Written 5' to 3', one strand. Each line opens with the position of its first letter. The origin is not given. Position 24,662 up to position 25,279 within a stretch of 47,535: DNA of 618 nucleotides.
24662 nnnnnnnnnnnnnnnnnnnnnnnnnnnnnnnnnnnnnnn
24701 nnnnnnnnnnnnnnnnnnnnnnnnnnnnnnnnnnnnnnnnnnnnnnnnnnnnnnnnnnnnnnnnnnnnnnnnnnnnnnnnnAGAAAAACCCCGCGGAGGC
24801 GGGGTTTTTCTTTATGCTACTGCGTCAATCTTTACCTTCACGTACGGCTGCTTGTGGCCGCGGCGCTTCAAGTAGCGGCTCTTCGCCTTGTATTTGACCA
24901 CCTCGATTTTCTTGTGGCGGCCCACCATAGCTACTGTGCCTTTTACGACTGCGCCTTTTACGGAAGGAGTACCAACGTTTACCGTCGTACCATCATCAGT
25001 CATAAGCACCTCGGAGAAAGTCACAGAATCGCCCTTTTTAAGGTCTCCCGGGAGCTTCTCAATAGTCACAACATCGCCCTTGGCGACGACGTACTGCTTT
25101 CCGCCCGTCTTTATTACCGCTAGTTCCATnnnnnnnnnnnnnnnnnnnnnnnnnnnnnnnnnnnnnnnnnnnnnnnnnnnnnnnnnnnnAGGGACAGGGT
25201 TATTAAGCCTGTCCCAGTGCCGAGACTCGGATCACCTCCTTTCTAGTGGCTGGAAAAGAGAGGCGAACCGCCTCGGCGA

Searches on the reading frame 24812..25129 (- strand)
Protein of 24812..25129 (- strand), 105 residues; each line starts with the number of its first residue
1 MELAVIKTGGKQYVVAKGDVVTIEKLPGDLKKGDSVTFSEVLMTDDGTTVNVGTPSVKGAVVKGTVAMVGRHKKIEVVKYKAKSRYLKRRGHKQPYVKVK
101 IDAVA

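Call 9: find_related_loci(query=window:24812-25129:-, collection=genome_contigs, flank=4000)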
Query window:24812-25129:- (105 aa) in genome_contigs; peptide patterns used: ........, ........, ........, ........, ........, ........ (x = any residue, [..] = any of these).
600 stretches matched a pattern (row limit reached: there are more); 583 encode a relative of the query (tblastn E <= 1e-3); the best 80 are kept; 80 distinct loci.
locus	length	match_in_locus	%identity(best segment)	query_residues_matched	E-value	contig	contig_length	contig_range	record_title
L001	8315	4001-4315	68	1-105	5e-45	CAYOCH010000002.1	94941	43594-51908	MAG TPA_asm: uncultured Candidatus Saccharibacteria bacterium isolate SRP093762_co1_108 genome assembly, contig: NODE_13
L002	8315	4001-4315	67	1-105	2e-44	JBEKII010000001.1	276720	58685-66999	MAG: Minisyncoccia bacterium isolate SPRUCE 297 SPRUCE_297_1, whole genome shotgun sequence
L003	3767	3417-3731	66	1-105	4e-44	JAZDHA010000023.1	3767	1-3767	MAG: bacterium isolate MEGAHIT-group-0.294 k141_17176116, whole genome shotgun sequence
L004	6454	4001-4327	71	1-105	9e-44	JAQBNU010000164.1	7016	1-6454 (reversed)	MAG: Chitinophagaceae bacterium isolate RYN_301 scaffold_201571, whole genome shotgun sequence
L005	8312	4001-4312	60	1-104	2e-37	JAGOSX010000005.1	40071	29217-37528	MAG: Candidatus Paceibacterota bacterium isolate Gw_Eff_bin_351 Gw_Eff_1676_length_40071_cov_14.851142, whole genome sho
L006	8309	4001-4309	58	3-105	6e-36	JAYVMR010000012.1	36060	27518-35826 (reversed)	MAG: Candidatus Nomurabacteria bacterium isolate GL61_DN_metabat_25 GL61_DN_metabat_25_11, whole genome shotgun sequence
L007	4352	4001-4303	50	4-104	5e-32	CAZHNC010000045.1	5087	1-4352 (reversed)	MAG TPA_asm: uncultured Candidatus Saccharibacteria bacterium isolate SRP220891_co5_60 genome assembly, contig: NODE_162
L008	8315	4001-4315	54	1-105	3e-31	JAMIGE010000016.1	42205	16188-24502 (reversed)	MAG: Candidatus Paceibacterota bacterium isolate UR_AS_metabat.67 k201_197684, whole genome shotgun sequence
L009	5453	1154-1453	48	3-104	4e-30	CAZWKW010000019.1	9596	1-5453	MAG TPA_asm: uncultured Candidatus Saccharibacteria bacterium isolate SRP128015_co3_101 genome assembly, contig: NODE_86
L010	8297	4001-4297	56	4-104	4e-29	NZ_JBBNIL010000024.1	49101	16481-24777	Veillonella fallax strain CLA-AA-H247 CLAAAH247_contig_149_length_49101, whole genome shotgun sequence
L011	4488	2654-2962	50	1-105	3e-29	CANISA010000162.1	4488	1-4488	MAG: Legionellaceae bacterium isolate RH-15aug16-199 genome assembly, contig: RH-15aug16-C55249, whole genome shotgun se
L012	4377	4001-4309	62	1-104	3e-29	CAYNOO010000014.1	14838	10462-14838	MAG TPA_asm: uncultured Candidatus Saccharibacteria bacterium isolate SRP193066_co1_20 genome assembly, contig: NODE_378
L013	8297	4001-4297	56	4-104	4e-29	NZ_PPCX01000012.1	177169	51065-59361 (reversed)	Veillonella rogosae JCM 15642 Contig_12_len_177169, whole genome shotgun sequence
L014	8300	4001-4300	49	4-105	4e-28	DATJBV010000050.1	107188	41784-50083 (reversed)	MAG TPA_asm: Candidimonas sp. isolate SMAG_U15363 k141_170929, whole genome shotgun sequence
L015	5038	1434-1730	53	4-104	9e-28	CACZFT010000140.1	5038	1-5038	MAG: uncultured Selenomonas sp. isolate RUG12578 genome assembly, contig: RUG12578_asm_140, whole genome shotgun sequenc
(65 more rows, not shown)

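Call 11: find_encoding_contigs(protein=window:24812-25129:-, flank=10000, max_places=10)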
Protein window:24812-25129:- (105 aa): 6 contigs read that carry it; 6 places shown.
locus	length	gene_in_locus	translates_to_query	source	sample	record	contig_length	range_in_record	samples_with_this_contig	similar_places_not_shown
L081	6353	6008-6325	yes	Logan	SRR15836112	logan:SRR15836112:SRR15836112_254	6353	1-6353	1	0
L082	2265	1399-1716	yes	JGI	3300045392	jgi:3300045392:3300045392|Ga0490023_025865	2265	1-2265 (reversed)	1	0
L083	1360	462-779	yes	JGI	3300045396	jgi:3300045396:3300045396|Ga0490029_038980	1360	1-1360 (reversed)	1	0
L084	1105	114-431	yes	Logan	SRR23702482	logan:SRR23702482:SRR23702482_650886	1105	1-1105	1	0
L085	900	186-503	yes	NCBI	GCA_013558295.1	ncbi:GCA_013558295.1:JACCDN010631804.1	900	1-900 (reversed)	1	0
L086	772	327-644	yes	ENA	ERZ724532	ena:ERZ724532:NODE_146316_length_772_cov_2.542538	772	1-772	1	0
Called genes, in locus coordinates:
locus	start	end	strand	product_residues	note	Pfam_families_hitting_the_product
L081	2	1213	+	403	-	?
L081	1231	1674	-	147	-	PF09424:YqeY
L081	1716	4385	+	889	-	PF00690:Cation_ATPase_N, PF00122:E1-E2_ATPase, PF00702:Hydrolase, PF13246:Cation_ATPase, PF08282:Hydrolase_3 (faint), PF00689:Cation_ATPase_C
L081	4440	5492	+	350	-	PF02646:RmuC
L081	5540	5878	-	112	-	PF03118:RNA_pol_A_CTD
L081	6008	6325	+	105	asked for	PF00829:Ribosomal_L21p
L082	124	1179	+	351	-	PF02646:RmuC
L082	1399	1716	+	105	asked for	PF00829:Ribosomal_L21p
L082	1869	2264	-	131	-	?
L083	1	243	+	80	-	?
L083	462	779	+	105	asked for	PF00829:Ribosomal_L21p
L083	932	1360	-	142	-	PF01751:Toprim, PF13662:Toprim_4, PF21175:RecR_C (weak)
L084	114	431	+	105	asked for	PF00829:Ribosomal_L21p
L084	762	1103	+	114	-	?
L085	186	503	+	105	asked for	PF00829:Ribosomal_L21p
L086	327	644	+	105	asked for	PF00829:Ribosomal_L21p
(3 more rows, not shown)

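Call 16: find_homologous_proteins(query=window:24812-25129:-, max_evalue=1e-20)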
Query window:24812-25129:- (105 aa): 954 proteins with E <= 1e-20 among 1089 candidates; the best 120 are listed.
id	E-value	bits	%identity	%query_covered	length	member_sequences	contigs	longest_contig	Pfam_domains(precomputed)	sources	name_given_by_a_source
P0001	8.3e-58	211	99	100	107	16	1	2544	PF00829.27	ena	-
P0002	1.6e-53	197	90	100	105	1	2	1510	PF00829.27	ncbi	-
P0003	1.1e-51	191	89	99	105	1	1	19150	PF00829.27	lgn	-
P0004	1.1e-51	191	88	99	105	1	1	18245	PF00829.27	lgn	-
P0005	2.0e-50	187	86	100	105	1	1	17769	PF00829.27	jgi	jgi:large subunit ribosomal protein L21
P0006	1.1e-49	185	86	100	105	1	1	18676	PF00829.27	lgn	-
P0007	5.3e-49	183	84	100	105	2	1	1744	PF00829.27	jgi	jgi:large subunit ribosomal protein L21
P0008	8.0e-49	182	84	100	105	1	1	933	PF00829.27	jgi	jgi:large subunit ribosomal protein L21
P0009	9.7e-49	182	81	100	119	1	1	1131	PF00829.27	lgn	-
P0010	1.5e-48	181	82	100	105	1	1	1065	PF00829.27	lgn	-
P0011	2.3e-48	180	83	100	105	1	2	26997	PF00829.27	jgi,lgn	-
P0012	2.4e-48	180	82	100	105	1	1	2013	PF00829.27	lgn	-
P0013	2.8e-48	180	81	99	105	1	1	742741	PF00829.27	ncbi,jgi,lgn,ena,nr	ncbi:MAG TPA: 50S ribosomal protein L21 [Candidatus Paceibacterota bacterium]|nr:50S ribosomal prote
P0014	3.7e-48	180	82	100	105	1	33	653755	PF00829.27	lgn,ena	-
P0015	6.2e-48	179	82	100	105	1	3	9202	PF00829.27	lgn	-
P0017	2.5e-47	177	80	100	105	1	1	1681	PF00829.27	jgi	jgi:large subunit ribosomal protein L21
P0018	3.8e-47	177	83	98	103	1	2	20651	PF00829.27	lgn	-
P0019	6.5e-47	176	80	99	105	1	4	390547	PF00829.27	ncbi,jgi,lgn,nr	ncbi:MAG: ribosomal protein L21 [Parcubacteria bacterium C7867-001]|nr:MAG: ribosomal protein L21 [P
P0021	7.8e-47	176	83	99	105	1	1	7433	PF00829.27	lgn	-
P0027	9.9e-46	172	82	100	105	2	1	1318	PF00829.27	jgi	jgi:large subunit ribosomal protein L21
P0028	1.7e-45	171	80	100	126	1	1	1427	PF00829.27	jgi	jgi:large subunit ribosomal protein L21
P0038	2.1e-44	168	76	100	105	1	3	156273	PF00829.27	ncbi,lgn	ncbi:MAG: 50S ribosomal protein L21 [Minisyncoccia bacterium]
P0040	2.7e-44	167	77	100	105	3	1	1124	PF00829.27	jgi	jgi:large subunit ribosomal protein L21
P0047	2.3e-43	164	76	100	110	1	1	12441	PF00829.27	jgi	jgi:large subunit ribosomal protein L21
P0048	3.0e-43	164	77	100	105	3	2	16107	PF00829.27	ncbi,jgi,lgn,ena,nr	ncbi:MAG TPA: 50S ribosomal protein L21 [Candidatus Paceibacterota bacterium]|nr:50S ribosomal prote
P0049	6.3e-43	163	76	100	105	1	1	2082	PF00829.27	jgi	jgi:large subunit ribosomal protein L21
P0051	8.2e-43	163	76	100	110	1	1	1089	PF00829.27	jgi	jgi:large subunit ribosomal protein L21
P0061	2.2e-42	161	75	99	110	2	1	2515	PF00829.27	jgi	jgi:large subunit ribosomal protein L21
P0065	3.0e-42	161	78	96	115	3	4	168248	PF00829.27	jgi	jgi:large subunit ribosomal protein L21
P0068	4.5e-42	160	74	100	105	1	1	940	PF00829.27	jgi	jgi:large subunit ribosomal protein L21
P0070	4.7e-42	160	75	100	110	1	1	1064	PF00829.27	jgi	jgi:large subunit ribosomal protein L21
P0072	5.3e-42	160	73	99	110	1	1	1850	PF00829.27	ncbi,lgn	ncbi:MAG: 50S ribosomal protein L21 [Minisyncoccia bacterium]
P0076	8.8e-42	159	72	99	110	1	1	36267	PF00829.27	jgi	jgi:large subunit ribosomal protein L21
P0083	1.4e-41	159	75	99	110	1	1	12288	PF00829.27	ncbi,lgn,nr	ncbi:50S ribosomal protein L21 [Candidatus Parcubacteria bacterium]|nr:50S ribosomal protein L21 [Ca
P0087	2.4e-41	158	73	100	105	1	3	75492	PF00829.27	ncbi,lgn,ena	ncbi:MAG: 50S ribosomal protein L21 [Patescibacteria group bacterium]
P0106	1.7e-40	155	72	99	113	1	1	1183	PF00829.27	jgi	jgi:large subunit ribosomal protein L21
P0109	2.4e-40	155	67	99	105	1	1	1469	PF00829.27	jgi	jgi:large subunit ribosomal protein L21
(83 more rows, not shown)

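Call 17: find_encoding_contigs(protein=P0003, flank=3000, max_places=3)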
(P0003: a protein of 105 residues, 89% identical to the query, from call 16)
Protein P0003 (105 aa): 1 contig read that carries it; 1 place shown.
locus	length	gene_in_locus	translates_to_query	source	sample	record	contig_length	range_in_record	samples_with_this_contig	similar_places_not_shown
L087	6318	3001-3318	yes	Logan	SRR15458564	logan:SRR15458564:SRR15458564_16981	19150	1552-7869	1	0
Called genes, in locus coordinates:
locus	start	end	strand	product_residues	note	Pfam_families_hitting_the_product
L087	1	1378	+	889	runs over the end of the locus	PF00690:Cation_ATPase_N, PF00122:E1-E2_ATPase, PF00702:Hydrolase, PF13246:Cation_ATPase, PF08282:Hydrolase_3 (weak), PF00689:Cation_ATPase_C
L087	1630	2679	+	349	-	PF02646:RmuC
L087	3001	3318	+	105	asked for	PF00829:Ribosomal_L21p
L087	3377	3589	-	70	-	-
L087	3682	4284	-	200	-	PF21176:RecR_HhH, PF01751:Toprim, PF13662:Toprim_4, PF21175:RecR_C (weak)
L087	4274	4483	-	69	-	-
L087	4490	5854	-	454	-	PF00772:DnaB, PF03796:DnaB_C, PF13481:AAA_25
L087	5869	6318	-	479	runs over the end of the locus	PF01406:tRNA-synt_1e, PF01921:tRNA-synt_1f (faint), PF09334:tRNA-synt_1g (faint), PF23493:CysS_C (faint)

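Call 18: find_encoding_contigs(protein=P0004, flank=3000, max_places=3)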
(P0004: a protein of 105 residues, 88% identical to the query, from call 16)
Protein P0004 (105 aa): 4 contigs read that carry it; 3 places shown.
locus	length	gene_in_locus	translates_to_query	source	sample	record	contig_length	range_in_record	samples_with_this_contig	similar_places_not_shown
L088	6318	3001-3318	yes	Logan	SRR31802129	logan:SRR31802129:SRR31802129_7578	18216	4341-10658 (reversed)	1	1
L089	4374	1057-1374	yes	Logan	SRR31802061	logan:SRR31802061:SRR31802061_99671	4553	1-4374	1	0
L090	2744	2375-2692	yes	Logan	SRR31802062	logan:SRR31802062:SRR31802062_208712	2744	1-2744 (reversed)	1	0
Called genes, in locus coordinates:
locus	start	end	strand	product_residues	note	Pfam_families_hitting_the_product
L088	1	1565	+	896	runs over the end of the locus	PF00690:Cation_ATPase_N, PF00122:E1-E2_ATPase, PF00702:Hydrolase, PF13246:Cation_ATPase, PF08282:Hydrolase_3 (faint), PF00689:Cation_ATPase_C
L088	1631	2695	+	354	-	PF02646:RmuC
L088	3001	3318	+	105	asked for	PF00829:Ribosomal_L21p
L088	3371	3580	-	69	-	-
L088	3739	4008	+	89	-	-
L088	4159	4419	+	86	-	-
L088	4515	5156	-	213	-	PF21176:RecR_HhH, PF13662:Toprim_4, PF01751:Toprim, PF21175:RecR_C (weak)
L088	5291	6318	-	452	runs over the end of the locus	PF00772:DnaB, PF03796:DnaB_C, PF13481:AAA_25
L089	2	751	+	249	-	?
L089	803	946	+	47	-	-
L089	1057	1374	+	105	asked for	PF00829:Ribosomal_L21p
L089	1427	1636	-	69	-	-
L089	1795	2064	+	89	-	-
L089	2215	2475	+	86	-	-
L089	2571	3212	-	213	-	PF21176:RecR_HhH, PF13662:Toprim_4, PF01751:Toprim, PF21175:RecR_C (weak)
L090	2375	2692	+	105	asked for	PF00829:Ribosomal_L21p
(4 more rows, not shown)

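Call 19: find_encoding_contigs(protein=P0005, flank=3000, max_places=3)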
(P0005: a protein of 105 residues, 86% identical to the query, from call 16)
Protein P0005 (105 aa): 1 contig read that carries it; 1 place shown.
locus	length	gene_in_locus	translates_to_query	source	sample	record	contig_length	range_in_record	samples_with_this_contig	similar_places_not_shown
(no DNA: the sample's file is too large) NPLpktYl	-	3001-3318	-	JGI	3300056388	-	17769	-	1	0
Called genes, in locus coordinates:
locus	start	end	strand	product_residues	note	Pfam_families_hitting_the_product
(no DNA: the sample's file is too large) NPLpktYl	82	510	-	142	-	PF07291:MauE (weak), PF07681:DoxX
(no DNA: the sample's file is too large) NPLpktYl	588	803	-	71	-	-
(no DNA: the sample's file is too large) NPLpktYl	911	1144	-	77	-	-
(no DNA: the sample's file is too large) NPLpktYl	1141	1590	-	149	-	PF09424:YqeY, PF02637:GatB_Yqey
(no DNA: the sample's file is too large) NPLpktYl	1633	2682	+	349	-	PF02646:RmuC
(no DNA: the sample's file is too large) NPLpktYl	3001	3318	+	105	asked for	PF00829:Ribosomal_L21p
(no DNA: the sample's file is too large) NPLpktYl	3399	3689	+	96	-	-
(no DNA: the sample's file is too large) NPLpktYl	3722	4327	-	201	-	PF21176:RecR_HhH, PF01751:Toprim, PF13662:Toprim_4, PF21175:RecR_C (weak)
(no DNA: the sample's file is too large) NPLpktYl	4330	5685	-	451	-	PF00772:DnaB, PF03796:DnaB_C, PF13481:AAA_25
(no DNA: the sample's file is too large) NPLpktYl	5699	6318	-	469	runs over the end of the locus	PF00133:tRNA-synt_1 (faint), PF01406:tRNA-synt_1e, PF01921:tRNA-synt_1f (faint), PF09334:tRNA-synt_1g, PF23493:CysS_C (weak)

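Call 20: find_encoding_contigs(protein=P0006, flank=3000, max_places=3)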
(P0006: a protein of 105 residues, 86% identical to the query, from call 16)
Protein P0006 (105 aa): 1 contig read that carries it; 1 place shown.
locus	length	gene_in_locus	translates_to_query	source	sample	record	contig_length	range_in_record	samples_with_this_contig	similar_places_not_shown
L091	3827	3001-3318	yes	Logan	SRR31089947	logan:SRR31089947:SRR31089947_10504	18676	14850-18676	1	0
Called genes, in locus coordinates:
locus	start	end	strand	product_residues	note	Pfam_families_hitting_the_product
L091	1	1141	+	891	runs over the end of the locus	PF00690:Cation_ATPase_N, PF00122:E1-E2_ATPase, PF13246:Cation_ATPase, PF00702:Hydrolase, PF08282:Hydrolase_3 (faint), PF00689:Cation_ATPase_C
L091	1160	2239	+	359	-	PF02646:RmuC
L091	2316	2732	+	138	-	-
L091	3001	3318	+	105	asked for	PF00829:Ribosomal_L21p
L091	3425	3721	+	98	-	-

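Call 24: find_encoding_contigs(protein=P0002, flank=2000, max_places=4)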
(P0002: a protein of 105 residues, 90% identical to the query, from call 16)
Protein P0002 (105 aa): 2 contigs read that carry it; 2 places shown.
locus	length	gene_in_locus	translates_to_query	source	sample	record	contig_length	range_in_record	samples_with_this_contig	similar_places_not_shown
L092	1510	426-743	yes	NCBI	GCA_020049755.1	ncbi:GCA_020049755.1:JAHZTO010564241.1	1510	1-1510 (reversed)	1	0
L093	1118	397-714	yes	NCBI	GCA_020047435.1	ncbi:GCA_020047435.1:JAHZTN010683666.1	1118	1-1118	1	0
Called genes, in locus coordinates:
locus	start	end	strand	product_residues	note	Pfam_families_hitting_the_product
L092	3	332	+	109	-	?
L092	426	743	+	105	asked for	PF00829:Ribosomal_L21p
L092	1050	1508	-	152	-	?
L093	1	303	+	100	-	?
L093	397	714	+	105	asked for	PF00829:Ribosomal_L21p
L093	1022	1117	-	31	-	?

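Call 25: find_encoding_contigs(protein=P0011, flank=2000, max_places=4)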
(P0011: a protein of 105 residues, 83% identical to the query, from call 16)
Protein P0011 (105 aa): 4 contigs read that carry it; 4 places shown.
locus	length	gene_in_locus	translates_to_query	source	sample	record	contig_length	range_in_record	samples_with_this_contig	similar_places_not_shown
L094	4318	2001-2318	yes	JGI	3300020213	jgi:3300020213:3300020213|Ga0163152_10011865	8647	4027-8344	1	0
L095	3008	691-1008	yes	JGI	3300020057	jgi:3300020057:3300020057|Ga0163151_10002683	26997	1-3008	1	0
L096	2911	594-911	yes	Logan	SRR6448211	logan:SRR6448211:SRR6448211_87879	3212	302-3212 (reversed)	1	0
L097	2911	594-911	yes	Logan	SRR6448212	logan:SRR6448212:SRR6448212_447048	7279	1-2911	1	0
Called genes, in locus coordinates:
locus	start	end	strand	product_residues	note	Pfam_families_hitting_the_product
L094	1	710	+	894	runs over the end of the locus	PF00690:Cation_ATPase_N, PF00122:E1-E2_ATPase, PF00702:Hydrolase (weak), PF13246:Cation_ATPase, PF00702:Hydrolase, PF08282:Hydrolase_3 (faint), PF00689:Cation_ATPase_C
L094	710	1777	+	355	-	PF02646:RmuC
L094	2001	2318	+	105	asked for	PF00829:Ribosomal_L21p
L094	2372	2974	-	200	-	PF21176:RecR_HhH, PF01751:Toprim, PF13662:Toprim_4, PF21175:RecR_C (weak)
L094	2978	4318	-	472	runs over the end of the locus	PF00772:DnaB, PF03796:DnaB_C, PF13481:AAA_25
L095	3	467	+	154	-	?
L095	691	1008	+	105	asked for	PF00829:Ribosomal_L21p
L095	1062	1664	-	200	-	PF21176:RecR_HhH, PF01751:Toprim, PF13662:Toprim_4, PF21175:RecR_C (weak)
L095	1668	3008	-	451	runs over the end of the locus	PF00772:DnaB, PF03796:DnaB_C, PF13481:AAA_25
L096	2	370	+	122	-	?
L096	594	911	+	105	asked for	PF00829:Ribosomal_L21p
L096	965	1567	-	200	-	PF21176:RecR_HhH, PF01751:Toprim, PF13662:Toprim_4, PF21175:RecR_C (weak)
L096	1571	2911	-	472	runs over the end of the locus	PF00772:DnaB, PF03796:DnaB_C, PF13481:AAA_25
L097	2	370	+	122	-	?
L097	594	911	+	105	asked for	PF00829:Ribosomal_L21p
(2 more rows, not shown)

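Call 26: find_encoding_contigs(protein=P0014, flank=2000, max_places=6)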
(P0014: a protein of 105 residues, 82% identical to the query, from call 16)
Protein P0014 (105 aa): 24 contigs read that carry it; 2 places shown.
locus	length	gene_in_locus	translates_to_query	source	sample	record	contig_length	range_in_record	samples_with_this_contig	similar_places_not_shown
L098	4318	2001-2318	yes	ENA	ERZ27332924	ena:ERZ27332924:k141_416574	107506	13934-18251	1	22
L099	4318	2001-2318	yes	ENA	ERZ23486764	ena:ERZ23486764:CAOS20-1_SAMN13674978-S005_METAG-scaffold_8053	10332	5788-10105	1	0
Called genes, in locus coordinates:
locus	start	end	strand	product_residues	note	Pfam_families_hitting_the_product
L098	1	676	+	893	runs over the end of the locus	PF00690:Cation_ATPase_N, PF00122:E1-E2_ATPase, PF00702:Hydrolase, PF13246:Cation_ATPase, PF08282:Hydrolase_3 (faint), PF00689:Cation_ATPase_C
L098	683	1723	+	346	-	PF02646:RmuC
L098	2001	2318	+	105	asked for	PF00829:Ribosomal_L21p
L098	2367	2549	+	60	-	-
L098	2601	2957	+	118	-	-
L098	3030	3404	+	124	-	-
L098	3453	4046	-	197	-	PF21176:RecR_HhH, PF01751:Toprim, PF13662:Toprim_4, PF21175:RecR_C (weak)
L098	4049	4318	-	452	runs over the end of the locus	PF00772:DnaB, PF13481:AAA_25, PF03796:DnaB_C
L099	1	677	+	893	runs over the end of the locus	PF00690:Cation_ATPase_N, PF00122:E1-E2_ATPase, PF00702:Hydrolase, PF13246:Cation_ATPase, PF08282:Hydrolase_3 (faint), PF00689:Cation_ATPase_C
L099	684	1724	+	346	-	PF02646:RmuC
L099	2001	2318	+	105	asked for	PF00829:Ribosomal_L21p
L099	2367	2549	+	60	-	-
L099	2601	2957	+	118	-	-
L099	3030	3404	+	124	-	-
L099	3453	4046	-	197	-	PF21176:RecR_HhH, PF01751:Toprim, PF13662:Toprim_4, PF21175:RecR_C (weak)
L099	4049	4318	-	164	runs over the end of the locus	?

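Call 43: list_cluster_members(proteins=[window:24812-25129:-, P0001])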
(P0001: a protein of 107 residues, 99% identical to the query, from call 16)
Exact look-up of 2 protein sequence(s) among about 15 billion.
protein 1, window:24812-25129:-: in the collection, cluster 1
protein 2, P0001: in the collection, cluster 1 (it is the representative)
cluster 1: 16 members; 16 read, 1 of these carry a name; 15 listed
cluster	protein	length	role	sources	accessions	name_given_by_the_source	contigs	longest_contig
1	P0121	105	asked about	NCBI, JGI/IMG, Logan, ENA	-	-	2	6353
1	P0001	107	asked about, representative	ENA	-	-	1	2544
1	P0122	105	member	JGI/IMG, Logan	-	large subunit ribosomal protein L21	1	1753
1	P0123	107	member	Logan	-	-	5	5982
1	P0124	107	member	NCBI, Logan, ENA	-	-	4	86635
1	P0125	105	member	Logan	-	-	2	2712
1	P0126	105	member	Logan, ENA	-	-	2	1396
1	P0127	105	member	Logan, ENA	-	-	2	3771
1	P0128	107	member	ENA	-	-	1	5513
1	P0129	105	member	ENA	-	-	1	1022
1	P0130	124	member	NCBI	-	-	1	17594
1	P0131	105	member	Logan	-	-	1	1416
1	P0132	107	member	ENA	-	-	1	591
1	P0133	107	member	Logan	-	-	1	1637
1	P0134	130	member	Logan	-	-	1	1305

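Call 44: find_encoding_contigs(protein=P0124, flank=3000, max_places=5)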
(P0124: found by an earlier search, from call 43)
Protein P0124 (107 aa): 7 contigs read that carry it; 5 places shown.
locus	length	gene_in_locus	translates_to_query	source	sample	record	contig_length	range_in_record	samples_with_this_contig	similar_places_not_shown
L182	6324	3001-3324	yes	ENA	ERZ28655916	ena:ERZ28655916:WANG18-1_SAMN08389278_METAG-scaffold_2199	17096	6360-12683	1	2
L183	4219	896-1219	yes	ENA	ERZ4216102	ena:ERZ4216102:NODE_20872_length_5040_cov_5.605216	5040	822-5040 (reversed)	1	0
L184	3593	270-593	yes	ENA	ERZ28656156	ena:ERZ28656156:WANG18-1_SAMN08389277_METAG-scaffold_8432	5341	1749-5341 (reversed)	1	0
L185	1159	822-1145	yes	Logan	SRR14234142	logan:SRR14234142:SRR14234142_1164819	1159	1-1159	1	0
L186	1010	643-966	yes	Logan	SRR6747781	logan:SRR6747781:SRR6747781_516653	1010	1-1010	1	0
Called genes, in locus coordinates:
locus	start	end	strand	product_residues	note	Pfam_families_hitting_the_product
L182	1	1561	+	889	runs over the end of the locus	PF00690:Cation_ATPase_N, PF00122:E1-E2_ATPase, PF00702:Hydrolase, PF13246:Cation_ATPase, PF08282:Hydrolase_3 (faint), PF00689:Cation_ATPase_C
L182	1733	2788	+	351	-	PF02646:RmuC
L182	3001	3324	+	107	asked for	PF00829:Ribosomal_L21p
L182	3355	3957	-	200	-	PF21176:RecR_HhH, PF01751:Toprim, PF13662:Toprim_4, PF21175:RecR_C (weak)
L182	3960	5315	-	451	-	PF00772:DnaB, PF03796:DnaB_C, PF13481:AAA_25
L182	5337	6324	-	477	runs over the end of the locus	PF00133:tRNA-synt_1 (faint), PF01406:tRNA-synt_1e, PF01921:tRNA-synt_1f (faint), PF09334:tRNA-synt_1g (weak), PF23493:CysS_C (weak)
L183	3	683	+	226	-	?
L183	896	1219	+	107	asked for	PF00829:Ribosomal_L21p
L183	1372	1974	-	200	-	PF21176:RecR_HhH, PF01751:Toprim, PF13662:Toprim_4, PF21175:RecR_C (weak)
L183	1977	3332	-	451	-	PF00772:DnaB, PF03796:DnaB_C, PF13481:AAA_25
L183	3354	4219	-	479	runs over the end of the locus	PF00133:tRNA-synt_1 (faint), PF01406:tRNA-synt_1e, PF01921:tRNA-synt_1f (faint), PF09334:tRNA-synt_1g (weak), PF23493:CysS_C (weak)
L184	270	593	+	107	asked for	PF00829:Ribosomal_L21p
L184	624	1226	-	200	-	PF21176:RecR_HhH, PF01751:Toprim, PF13662:Toprim_4, PF21175:RecR_C (weak)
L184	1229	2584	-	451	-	PF00772:DnaB, PF03796:DnaB_C, PF13481:AAA_25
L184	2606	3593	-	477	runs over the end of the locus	PF00133:tRNA-synt_1 (faint), PF01406:tRNA-synt_1e, PF01921:tRNA-synt_1f (faint), PF09334:tRNA-synt_1g (weak), PF23493:CysS_C (weak)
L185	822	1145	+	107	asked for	PF00829:Ribosomal_L21p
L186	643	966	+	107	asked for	PF00829:Ribosomal_L21p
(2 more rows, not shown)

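Call 53: find_encoding_contigs(protein=P0018, flank=1500, max_places=3)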
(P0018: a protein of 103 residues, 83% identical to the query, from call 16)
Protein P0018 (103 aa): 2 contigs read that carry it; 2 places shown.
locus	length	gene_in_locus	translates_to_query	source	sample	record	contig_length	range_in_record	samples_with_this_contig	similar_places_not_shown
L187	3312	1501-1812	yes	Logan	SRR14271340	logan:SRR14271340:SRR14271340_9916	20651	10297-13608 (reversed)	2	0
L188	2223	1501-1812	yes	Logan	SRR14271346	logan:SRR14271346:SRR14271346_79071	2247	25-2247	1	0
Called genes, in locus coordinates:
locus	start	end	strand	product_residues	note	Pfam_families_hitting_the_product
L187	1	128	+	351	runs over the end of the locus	PF02646:RmuC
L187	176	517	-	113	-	PF03118:RNA_pol_A_CTD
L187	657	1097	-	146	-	-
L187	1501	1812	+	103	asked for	PF00829:Ribosomal_L21p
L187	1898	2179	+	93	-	-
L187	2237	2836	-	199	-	PF21176:RecR_HhH, PF01751:Toprim, PF13662:Toprim_4, PF21175:RecR_C (weak)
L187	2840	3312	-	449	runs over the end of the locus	PF00772:DnaB, PF03796:DnaB_C, PF13481:AAA_25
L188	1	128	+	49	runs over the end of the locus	?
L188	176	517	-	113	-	PF03118:RNA_pol_A_CTD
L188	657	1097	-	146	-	-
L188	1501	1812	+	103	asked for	PF00829:Ribosomal_L21p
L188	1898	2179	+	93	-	-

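Call 54: find_encoding_contigs(protein=P0021, flank=1500, max_places=3)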
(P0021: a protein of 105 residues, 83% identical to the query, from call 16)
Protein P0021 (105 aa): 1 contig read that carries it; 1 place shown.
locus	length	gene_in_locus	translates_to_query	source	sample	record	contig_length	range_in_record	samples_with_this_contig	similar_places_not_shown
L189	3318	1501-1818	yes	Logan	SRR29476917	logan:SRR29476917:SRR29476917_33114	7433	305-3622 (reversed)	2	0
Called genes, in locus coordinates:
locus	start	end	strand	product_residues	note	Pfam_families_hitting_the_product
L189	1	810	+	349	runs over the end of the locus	PF02646:RmuC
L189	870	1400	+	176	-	-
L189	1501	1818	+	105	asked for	PF00829:Ribosomal_L21p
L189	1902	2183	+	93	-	-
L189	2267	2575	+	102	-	-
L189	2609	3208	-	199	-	PF21176:RecR_HhH, PF01751:Toprim, PF13662:Toprim_4, PF21175:RecR_C (weak)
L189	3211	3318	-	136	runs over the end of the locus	?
